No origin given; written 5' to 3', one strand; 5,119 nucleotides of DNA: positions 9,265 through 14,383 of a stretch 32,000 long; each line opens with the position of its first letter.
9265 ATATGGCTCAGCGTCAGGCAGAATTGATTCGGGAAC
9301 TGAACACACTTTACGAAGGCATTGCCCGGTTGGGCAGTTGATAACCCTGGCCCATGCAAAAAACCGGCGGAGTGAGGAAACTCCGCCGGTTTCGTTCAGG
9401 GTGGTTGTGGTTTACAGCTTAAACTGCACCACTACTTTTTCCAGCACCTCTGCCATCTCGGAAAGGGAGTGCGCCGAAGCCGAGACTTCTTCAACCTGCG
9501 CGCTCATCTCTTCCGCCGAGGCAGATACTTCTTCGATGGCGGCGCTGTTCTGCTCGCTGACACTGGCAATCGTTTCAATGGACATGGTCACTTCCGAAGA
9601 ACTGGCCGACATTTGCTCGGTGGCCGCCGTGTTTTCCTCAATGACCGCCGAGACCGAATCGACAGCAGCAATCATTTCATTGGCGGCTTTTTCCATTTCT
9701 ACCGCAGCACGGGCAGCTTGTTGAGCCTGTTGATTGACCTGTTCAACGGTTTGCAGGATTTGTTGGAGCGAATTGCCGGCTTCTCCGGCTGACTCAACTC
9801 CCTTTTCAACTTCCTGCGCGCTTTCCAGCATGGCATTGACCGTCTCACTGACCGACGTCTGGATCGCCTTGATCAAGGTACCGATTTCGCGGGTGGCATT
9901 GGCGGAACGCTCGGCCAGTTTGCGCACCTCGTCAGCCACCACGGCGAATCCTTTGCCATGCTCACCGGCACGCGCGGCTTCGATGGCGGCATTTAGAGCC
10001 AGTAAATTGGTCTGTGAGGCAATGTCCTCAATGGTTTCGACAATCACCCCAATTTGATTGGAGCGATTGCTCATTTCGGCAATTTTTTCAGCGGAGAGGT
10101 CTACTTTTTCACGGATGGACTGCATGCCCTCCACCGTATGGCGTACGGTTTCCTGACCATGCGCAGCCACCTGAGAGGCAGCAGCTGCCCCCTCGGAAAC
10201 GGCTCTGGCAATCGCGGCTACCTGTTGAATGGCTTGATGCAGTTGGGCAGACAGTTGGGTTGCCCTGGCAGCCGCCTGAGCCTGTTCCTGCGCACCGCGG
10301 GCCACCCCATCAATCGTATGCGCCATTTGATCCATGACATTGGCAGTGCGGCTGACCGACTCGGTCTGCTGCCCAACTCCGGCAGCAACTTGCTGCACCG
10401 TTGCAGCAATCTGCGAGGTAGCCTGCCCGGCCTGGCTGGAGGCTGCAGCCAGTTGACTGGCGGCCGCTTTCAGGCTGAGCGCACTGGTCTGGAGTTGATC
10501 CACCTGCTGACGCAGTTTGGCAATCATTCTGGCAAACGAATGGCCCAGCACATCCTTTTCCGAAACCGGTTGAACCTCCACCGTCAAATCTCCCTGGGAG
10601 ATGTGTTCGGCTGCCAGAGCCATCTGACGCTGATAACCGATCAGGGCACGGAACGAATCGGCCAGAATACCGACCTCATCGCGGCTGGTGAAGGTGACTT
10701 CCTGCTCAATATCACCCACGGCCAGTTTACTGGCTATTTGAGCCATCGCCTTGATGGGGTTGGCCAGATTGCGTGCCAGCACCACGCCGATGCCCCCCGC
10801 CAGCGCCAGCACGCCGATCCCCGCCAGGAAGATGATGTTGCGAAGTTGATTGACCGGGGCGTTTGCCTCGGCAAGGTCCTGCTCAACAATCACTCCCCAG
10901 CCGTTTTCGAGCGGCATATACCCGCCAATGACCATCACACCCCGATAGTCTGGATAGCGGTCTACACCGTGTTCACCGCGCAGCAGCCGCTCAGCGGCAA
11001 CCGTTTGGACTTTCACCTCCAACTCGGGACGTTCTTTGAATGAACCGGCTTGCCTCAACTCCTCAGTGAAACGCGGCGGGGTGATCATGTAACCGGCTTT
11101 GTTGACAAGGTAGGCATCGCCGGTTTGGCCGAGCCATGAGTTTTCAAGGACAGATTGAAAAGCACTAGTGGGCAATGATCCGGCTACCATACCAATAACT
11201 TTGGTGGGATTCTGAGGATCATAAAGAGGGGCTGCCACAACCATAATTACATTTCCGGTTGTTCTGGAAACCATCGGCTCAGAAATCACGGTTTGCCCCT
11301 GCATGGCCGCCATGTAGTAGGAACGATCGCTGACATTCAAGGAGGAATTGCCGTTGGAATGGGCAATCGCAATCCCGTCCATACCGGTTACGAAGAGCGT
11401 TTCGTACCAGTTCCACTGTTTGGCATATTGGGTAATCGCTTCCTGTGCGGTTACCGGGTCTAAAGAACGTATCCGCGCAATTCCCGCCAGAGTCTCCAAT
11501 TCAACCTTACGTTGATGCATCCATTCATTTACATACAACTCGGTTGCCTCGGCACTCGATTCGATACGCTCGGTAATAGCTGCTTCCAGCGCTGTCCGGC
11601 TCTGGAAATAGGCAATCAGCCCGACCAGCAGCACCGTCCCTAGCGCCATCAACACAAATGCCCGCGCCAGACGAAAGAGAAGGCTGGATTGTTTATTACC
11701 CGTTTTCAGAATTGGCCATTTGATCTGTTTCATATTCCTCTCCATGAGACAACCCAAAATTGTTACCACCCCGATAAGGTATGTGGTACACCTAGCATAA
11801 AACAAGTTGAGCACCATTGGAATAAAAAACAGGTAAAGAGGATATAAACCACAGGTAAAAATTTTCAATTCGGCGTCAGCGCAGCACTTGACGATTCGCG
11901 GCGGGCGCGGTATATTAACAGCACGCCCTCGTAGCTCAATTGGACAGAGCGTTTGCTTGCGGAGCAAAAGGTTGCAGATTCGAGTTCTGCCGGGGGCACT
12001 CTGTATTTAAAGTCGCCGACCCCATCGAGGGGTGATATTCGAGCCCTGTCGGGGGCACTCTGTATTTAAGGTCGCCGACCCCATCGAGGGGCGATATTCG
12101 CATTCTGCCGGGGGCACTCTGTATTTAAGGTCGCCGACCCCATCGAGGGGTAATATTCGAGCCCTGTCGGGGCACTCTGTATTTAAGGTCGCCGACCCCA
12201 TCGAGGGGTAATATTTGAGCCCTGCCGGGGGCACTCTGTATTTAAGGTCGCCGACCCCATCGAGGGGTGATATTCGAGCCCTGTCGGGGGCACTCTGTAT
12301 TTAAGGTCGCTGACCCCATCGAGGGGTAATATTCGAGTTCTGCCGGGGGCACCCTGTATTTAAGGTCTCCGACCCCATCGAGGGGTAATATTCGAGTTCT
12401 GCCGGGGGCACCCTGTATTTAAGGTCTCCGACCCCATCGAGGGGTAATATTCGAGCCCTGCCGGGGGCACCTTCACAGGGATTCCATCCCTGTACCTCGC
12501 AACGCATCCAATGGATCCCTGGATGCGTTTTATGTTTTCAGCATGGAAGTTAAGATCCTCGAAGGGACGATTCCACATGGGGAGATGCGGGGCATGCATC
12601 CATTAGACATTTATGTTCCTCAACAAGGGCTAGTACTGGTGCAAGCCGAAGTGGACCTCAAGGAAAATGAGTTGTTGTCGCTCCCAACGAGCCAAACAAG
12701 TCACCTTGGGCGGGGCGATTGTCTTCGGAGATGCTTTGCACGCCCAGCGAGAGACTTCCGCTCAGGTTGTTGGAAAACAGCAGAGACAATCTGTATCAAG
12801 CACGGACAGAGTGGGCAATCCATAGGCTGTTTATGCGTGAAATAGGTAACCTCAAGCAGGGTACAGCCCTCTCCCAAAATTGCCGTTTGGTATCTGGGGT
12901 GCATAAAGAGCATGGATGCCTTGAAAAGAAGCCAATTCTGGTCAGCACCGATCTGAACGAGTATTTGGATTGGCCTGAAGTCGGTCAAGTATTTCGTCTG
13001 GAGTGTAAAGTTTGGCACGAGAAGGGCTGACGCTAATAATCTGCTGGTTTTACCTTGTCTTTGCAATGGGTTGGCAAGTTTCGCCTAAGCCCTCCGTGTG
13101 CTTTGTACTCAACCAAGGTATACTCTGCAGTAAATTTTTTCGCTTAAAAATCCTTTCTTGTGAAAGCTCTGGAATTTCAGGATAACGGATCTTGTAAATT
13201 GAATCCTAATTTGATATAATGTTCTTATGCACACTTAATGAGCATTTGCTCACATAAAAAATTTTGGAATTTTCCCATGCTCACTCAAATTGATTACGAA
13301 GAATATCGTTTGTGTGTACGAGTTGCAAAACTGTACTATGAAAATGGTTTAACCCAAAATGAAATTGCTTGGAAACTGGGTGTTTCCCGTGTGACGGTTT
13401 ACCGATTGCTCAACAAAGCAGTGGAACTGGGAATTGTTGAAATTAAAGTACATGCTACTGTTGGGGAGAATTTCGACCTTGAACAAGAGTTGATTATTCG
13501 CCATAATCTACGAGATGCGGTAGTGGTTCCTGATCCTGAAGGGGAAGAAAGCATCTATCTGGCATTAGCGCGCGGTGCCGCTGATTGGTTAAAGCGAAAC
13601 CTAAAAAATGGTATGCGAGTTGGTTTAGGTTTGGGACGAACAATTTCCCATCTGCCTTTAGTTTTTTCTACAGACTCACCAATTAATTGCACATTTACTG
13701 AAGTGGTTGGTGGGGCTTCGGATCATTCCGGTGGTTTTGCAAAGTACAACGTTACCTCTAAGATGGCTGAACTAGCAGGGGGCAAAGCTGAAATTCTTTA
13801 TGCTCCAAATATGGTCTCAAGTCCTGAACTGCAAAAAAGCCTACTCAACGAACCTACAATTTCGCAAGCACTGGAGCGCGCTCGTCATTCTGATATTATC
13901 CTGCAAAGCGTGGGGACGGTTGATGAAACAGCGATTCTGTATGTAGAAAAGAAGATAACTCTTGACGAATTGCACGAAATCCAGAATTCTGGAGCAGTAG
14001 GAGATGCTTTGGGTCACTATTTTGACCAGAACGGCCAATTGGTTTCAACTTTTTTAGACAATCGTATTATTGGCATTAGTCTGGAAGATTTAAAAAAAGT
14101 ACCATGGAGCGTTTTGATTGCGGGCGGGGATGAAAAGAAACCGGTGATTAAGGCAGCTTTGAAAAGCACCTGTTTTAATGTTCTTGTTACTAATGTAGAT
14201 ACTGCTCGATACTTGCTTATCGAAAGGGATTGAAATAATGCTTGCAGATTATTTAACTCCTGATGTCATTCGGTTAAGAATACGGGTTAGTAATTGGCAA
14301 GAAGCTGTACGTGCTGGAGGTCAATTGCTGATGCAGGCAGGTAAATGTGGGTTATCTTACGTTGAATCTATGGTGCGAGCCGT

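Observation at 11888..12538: Promoter-to-terminator RNA unit: tRNA-Arg followed by eight tandem 59-nt repeats that each re-copy the tRNA's last 23 nt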

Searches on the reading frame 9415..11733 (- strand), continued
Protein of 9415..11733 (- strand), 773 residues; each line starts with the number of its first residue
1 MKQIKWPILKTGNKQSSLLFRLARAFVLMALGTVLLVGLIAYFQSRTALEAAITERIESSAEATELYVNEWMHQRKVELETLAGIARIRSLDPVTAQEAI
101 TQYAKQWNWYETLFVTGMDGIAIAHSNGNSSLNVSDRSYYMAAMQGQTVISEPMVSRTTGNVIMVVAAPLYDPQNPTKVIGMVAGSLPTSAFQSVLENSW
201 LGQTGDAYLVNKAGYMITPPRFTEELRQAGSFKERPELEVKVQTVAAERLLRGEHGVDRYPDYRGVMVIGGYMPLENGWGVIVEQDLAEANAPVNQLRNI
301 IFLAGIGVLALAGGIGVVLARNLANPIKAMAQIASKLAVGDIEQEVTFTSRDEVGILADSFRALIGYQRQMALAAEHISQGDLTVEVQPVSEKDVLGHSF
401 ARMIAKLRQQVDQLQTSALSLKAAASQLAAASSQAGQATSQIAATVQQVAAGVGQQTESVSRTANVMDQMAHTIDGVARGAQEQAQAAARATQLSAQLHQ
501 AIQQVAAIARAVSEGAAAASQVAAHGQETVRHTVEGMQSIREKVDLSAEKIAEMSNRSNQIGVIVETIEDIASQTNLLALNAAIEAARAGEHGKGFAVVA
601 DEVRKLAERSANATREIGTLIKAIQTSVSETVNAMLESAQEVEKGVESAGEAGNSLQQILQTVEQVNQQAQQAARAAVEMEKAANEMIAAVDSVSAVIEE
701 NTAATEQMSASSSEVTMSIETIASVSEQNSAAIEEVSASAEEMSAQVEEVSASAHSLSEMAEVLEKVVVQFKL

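Call 59: find_encoding_contigs(protein=P0020, flank=4000, max_places=2)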
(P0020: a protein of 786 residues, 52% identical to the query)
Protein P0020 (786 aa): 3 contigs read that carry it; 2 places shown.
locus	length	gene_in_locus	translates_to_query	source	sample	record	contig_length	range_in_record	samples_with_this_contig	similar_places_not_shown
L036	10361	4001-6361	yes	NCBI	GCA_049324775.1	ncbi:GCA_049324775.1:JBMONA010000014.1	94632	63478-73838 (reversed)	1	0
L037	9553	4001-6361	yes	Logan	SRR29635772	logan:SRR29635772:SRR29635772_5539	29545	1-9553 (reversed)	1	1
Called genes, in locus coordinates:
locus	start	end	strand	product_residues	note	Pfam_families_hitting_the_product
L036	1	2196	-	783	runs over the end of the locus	PF01804:Penicil_amidase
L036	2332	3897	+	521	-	PF20604:DUF6798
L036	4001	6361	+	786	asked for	PF02743:dCache_1, PF22673:MCP-like_PDC_1 (faint), PF00672:HAMP, PF00015:MCPsignal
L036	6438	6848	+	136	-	PF01951:Archease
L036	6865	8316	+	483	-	PF01139:RtcB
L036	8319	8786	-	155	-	PF04314:LpqE-like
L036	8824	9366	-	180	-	PF12802:MarR_2 (faint), PF13412:HTH_24, PF25212:HVO_A0114 (weak), PF25213:HVO_A0261_N (weak), PF08220:HTH_DeoR, PF08279:HTH_11, PF09012:FeoC (weak), PF16365:EutK_C (weak)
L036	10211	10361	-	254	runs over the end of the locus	PF00005:ABC_tran, PF09818:ABC_ATPase (faint), PF13401:AAA_22 (faint), PF02463:SMC_N (weak), PF13304:AAA_21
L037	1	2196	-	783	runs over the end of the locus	PF01804:Penicil_amidase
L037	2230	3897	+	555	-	PF20604:DUF6798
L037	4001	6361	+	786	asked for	PF02743:dCache_1, PF22673:MCP-like_PDC_1 (faint), PF00672:HAMP, PF00015:MCPsignal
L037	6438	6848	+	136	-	PF01951:Archease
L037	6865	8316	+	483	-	PF01139:RtcB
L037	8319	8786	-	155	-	PF04314:LpqE-like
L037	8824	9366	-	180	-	PF12802:MarR_2 (faint), PF13412:HTH_24, PF25212:HVO_A0114 (weak), PF25213:HVO_A0261_N (weak), PF08220:HTH_DeoR, PF08279:HTH_11, PF09012:FeoC (weak), PF16365:EutK_C (weak)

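Call 84: search_protein_families(library=ncbifam, proteins=[L002:6477-7262:-, L002:6122-6457:-], max_evalue=1)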
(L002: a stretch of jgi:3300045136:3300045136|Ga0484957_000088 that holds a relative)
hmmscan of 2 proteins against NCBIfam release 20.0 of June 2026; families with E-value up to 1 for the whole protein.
L002:6477-7262:- (261 aa): 0 families

L002:6122-6457:- (111 aa): 0 families

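Call 90: search_protein_families(library=pfam, proteins=[L002:6477-7262:-, L002:6122-6457:-], max_evalue=10)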
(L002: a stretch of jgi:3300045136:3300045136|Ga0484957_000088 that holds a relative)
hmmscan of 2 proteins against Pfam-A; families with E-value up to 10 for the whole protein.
L002:6477-7262:- (261 aa): 0 families

L002:6122-6457:- (111 aa): 1 family
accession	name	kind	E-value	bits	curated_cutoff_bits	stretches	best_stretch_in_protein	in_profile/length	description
PF24254.1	DUF7455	-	0.086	12.8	27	1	50-74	24-48/54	Domain of unknown function (DUF7455)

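Call 91: search_protein_families(library=padloc, proteins=[L002:6477-7262:-, L002:6122-6457:-], max_evalue=1)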
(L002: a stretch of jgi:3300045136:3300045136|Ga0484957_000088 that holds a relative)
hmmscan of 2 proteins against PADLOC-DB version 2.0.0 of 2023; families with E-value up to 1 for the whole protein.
L002:6477-7262:- (261 aa): 0 families

L002:6122-6457:- (111 aa): 0 families

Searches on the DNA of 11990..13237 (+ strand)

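Call 39: search_dna_similar(query=window:12472-13237:+, collection=plasmids, mode=distant)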
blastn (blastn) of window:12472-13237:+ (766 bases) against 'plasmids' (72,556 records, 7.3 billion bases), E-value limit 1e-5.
No match.

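Call 78: search_rna_families(source=window, start=11990, end=12560, threshold=evalue, max_evalue=10)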
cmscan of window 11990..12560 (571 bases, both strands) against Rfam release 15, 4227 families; matches with E-value up to 10: 2.
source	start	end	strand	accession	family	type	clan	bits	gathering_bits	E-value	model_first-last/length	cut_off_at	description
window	12138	12274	-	RF01778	Evf-2_5p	Gene; lncRNA;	-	14.5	40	6.2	1-142/142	no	Embryonic ventral forebrain-2 long ncRNA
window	12179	12295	-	RF00062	HgcC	Gene;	-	11.4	50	4.8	1-130/130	no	HgcC family RNA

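Call 79: build_rna_model(alignment_id=A1, structure=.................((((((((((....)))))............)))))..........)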
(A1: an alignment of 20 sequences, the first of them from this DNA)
Model R1 built from alignment A1 (20 sequences, 63 columns); structure: as given.
model positions 62; base pairs 9; branch points 0; effective number of sequences 3.26; information 0.902 bits per position. Calibrated on 0.2 Mb of random sequence (short: E-values are rough).
structure used (alignment columns):
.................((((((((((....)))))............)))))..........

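Call 80: search_with_rna_model(model_id=R1, sources=[window, L001, L002, L003, L004, L005, L006, L011, L013, L014, L015, L016, L019, L020, L021, L023, L024, L025, L026, L027, L028, L029, L030, L031, L032, L033, L034, L035, L036, L037], max_evalue=1)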
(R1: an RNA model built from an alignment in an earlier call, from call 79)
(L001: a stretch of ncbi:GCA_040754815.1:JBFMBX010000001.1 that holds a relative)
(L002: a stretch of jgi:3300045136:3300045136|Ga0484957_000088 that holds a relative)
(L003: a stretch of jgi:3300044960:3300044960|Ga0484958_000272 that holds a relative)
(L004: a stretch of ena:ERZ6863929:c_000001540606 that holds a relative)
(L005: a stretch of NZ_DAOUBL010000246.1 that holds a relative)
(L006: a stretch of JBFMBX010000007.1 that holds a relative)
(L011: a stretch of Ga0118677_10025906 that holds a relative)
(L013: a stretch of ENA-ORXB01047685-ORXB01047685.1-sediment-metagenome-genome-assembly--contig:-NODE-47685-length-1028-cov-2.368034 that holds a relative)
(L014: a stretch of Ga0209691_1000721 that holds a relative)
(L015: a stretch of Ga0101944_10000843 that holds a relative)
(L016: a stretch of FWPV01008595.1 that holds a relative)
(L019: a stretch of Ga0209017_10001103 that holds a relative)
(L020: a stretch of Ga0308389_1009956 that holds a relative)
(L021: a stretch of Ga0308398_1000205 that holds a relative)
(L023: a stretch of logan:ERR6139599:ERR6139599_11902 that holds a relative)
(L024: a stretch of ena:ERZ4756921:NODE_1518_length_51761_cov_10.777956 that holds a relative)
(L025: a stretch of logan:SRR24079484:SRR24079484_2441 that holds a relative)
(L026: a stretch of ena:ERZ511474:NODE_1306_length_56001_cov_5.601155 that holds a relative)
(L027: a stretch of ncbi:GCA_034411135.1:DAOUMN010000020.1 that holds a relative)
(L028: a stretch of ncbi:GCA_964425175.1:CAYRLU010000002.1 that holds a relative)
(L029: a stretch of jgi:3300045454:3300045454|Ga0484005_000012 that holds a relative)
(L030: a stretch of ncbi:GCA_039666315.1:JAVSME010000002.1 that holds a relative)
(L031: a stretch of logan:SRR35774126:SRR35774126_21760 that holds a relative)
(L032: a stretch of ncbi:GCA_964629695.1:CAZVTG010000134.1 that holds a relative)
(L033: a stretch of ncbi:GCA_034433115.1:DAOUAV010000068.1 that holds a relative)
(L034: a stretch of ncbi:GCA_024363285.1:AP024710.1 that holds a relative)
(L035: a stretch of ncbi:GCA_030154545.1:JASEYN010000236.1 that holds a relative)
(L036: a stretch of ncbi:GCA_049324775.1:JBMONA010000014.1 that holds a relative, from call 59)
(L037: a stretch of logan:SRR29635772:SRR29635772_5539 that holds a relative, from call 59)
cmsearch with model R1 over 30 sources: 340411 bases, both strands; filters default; matches with E-value up to 1: 54.
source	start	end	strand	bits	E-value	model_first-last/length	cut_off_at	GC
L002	7624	7685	-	88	2.8e-20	1-62/62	no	0.56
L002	7447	7508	-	84.1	3e-19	1-62/62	no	0.55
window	12233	12294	+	83.9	3.3e-19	1-62/62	no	0.58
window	12057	12118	+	83.8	3.6e-19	1-62/62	no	0.58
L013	939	1000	-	82.5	7.7e-19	1-62/62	no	0.6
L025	5682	5743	-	82.3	8.7e-19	1-62/62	no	0.55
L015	6473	6534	-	79.9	3.9e-18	1-62/62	no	0.58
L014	4480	4541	-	79.4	5.3e-18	1-62/62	no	0.61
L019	5689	5750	+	79.4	5.3e-18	1-62/62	no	0.61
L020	2795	2856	-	79.4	5.3e-18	1-62/62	no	0.61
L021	10598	10659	-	79.4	5.3e-18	1-62/62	no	0.61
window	12351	12412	+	79.1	6.3e-18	1-62/62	no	0.56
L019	5571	5632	+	79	6.7e-18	1-62/62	no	0.6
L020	2913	2974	-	79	6.7e-18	1-62/62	no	0.6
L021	10716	10777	-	79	6.7e-18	1-62/62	no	0.6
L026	5679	5740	-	79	6.7e-18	1-62/62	no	0.6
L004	7674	7735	-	78.7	8.1e-18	1-62/62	no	0.63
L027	5671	5733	-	77.9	1.3e-17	1-62/62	no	0.57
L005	3947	4006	+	76.1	4e-17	1-62/62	no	0.57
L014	4598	4657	-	74.4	1.1e-16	1-62/62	no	0.57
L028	3619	3681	-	73.1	2.4e-16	1-62/62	no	0.59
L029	4665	4727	-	72.1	4.5e-16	1-62/62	no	0.54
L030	4665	4727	-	72.1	4.5e-16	1-62/62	no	0.54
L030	4488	4550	-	71.4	6.9e-16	1-62/62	no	0.56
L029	4547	4609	-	68.8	3.3e-15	1-62/62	no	0.54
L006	257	314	+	64.7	4e-14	1-62/62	no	0.52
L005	4007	4062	+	61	3.8e-13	1-62/62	no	0.59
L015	6415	6472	-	59.3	1.1e-12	1-62/62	no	0.53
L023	1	51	-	53.7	3.3e-11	1-51/62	3'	0.57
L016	14793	14854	-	53.2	4.3e-11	1-62/62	no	0.53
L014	4422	4479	-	52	9.1e-11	1-62/62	no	0.52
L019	5751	5808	+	52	9.1e-11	1-62/62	no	0.52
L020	2737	2794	-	52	9.1e-11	1-62/62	no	0.52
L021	10540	10597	-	52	9.1e-11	1-62/62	no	0.52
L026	5621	5678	-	52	9.1e-11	1-62/62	no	0.52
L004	7556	7617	-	46.9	2e-09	1-62/62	no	0.53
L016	14855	14902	-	44.2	1e-08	15-62/62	no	0.6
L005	3890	3946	+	32.3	1.4e-05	1-62/62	no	0.51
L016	14740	14792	-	32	1.7e-05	1-62/62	no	0.47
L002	7742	7774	-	31.8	2e-05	12-62/62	no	0.58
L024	23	55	-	31.8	2e-05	12-62/62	no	0.58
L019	5481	5513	+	31.8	2e-05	12-62/62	no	0.58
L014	4658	4690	-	31.8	2e-05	12-62/62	no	0.58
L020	3032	3064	-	31.8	2e-05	12-62/62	no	0.58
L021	10835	10867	-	31.8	2e-05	12-62/62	no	0.58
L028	3831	3863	-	30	5.8e-05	12-62/62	no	0.58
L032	4732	4764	-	30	5.8e-05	12-62/62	no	0.58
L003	89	121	-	29.9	5.9e-05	12-62/62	no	0.61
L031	9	41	-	28.7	0.00013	12-62/62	no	0.55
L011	5004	5032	-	17.7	0.099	19-51/62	no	0.69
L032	4681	4730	-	16.7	0.19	1-62/62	no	0.52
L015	10669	10711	+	14.9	0.57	18-58/62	no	0.84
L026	9875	9917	+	14.9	0.57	18-58/62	no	0.84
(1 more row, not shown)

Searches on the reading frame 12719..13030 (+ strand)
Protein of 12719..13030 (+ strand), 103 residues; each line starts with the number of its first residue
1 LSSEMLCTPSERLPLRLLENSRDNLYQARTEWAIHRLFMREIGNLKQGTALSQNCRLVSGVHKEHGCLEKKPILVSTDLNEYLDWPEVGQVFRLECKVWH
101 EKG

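Call 11: search_protein_families(library=pfam, proteins=[window:12719-13030:+], max_evalue=0.01)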
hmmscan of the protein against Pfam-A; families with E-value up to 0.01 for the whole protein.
window:12719-13030:+ (103 aa): 0 families

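Call 84: search_protein_families(library=ncbifam, proteins=[window:12719-13030:+], max_evalue=1)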
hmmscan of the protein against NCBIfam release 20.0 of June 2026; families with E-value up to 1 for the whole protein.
window:12719-13030:+ (103 aa): 0 families

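Call 91: search_protein_families(library=padloc, proteins=[window:12719-13030:+], max_evalue=1)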
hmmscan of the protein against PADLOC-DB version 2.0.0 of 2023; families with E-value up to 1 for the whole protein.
window:12719-13030:+ (103 aa): 0 families

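Call 96: find_homologous_proteins(query=window:12776-13027:+, max_evalue=0.001)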
Query seq(84 aa) (84 aa): 2 proteins with E <= 0.001 among 3 candidates.
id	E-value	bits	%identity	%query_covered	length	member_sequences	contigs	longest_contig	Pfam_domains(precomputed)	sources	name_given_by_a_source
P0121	9.4e-38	146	100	77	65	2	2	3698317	-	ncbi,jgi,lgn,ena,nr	ncbi:hypothetical protein BECAL_00828 [Bellilinea caldifistulae]|nr:hypothetical protein BECAL_00828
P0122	8.0e-16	76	71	69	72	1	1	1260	-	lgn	-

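Call 97: find_encoding_contigs(protein=P0121, flank=3000, max_places=6)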
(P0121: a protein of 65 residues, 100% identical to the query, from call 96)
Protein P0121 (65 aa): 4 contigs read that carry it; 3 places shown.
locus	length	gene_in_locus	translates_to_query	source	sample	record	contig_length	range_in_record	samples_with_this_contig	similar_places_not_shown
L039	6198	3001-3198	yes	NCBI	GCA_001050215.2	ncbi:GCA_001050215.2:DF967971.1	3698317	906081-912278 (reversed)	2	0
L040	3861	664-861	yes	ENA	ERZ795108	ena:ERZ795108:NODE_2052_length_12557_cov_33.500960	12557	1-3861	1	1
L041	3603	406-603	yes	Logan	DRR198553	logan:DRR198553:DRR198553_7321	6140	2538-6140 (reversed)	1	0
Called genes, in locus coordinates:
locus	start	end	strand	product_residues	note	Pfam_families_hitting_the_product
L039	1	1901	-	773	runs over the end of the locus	PF02743:dCache_1, PF00672:HAMP, PF10046:BLOC1_2 (faint), PF00015:MCPsignal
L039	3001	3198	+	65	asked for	-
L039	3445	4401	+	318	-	PF04545:Sigma70_r4 (faint), PF04198:Sugar-bind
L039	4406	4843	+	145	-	PF00359:PTS_EIIA_2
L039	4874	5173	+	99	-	PF02302:PTS_IIB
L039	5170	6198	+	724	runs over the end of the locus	PF02449:Glyco_hydro_42, PF08532:Glyco_hydro_42M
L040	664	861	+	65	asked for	-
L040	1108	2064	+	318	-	PF04545:Sigma70_r4 (faint), PF04198:Sugar-bind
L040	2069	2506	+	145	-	PF00359:PTS_EIIA_2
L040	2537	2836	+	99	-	PF02302:PTS_IIB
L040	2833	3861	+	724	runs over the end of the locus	PF02449:Glyco_hydro_42, PF08532:Glyco_hydro_42M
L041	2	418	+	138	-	?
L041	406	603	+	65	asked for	-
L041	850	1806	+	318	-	PF04545:Sigma70_r4 (faint), PF04198:Sugar-bind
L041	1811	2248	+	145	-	PF00359:PTS_EIIA_2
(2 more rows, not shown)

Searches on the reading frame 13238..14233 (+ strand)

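Call 11: search_protein_families(library=pfam, proteins=[window:13238-14233:+], max_evalue=0.01)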
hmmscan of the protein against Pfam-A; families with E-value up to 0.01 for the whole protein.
window:13238-14233:+ (331 aa): 16 families
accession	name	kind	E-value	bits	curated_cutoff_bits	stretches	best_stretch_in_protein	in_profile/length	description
PF04198.19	Sugar-bind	-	6.7e-66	222.5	27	1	76-327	4-256/257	Putative sugar-binding domain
PF04545.22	Sigma70_r4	-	7.6e-06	25.8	24.1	1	31-62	14-45/50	Sigma-70, region 4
PF13384.12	HTH_23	-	3.5e-05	23.9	24.6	1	28-63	9-43/50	Homeodomain-like domain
PF13545.12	HTH_Crp_2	-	4.7e-05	23.7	27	1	38-68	23-53/70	Crp-like helix-turn-helix domain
PF12802.13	MarR_2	-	0.00017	22.1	27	1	35-72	17-55/61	MarR family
PF08281.18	Sigma70_r4_2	-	0.00037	20.5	25.7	1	32-62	21-51/54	Sigma-70, region 4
PF02796.21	HTH_7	-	0.00047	20.7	23.8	1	34-60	18-44/45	Helix-turn-helix domain of resolvase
PF08279.18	HTH_11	-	0.00054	20.2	25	1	36-70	14-45/55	HTH domain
PF01978.25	TrmB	-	0.0011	19.3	25.6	1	34-70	19-55/68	Sugar-specific transcriptional regulator TrmB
PF09339.16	HTH_IclR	-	0.0012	19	22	1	36-68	17-49/52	IclR helix-turn-helix domain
PF13551.12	HTH_29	-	0.0029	18.1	28.1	1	32-72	7-47/64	Winged helix-turn helix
PF13730.12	HTH_36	-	0.003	17.7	25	1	39-67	27-55/55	Helix-turn-helix domain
PF13412.12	HTH_24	-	0.0035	17.3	21.9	1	35-68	15-48/48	Winged helix-turn-helix DNA-binding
PF25213.1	HVO_A0261_N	-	0.0044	17.3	35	1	30-68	17-55/86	HVO_A0261 N-terminal domain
PF01381.28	HTH_3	-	0.0046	17.4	23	0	35-59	7-31/55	Helix-turn-helix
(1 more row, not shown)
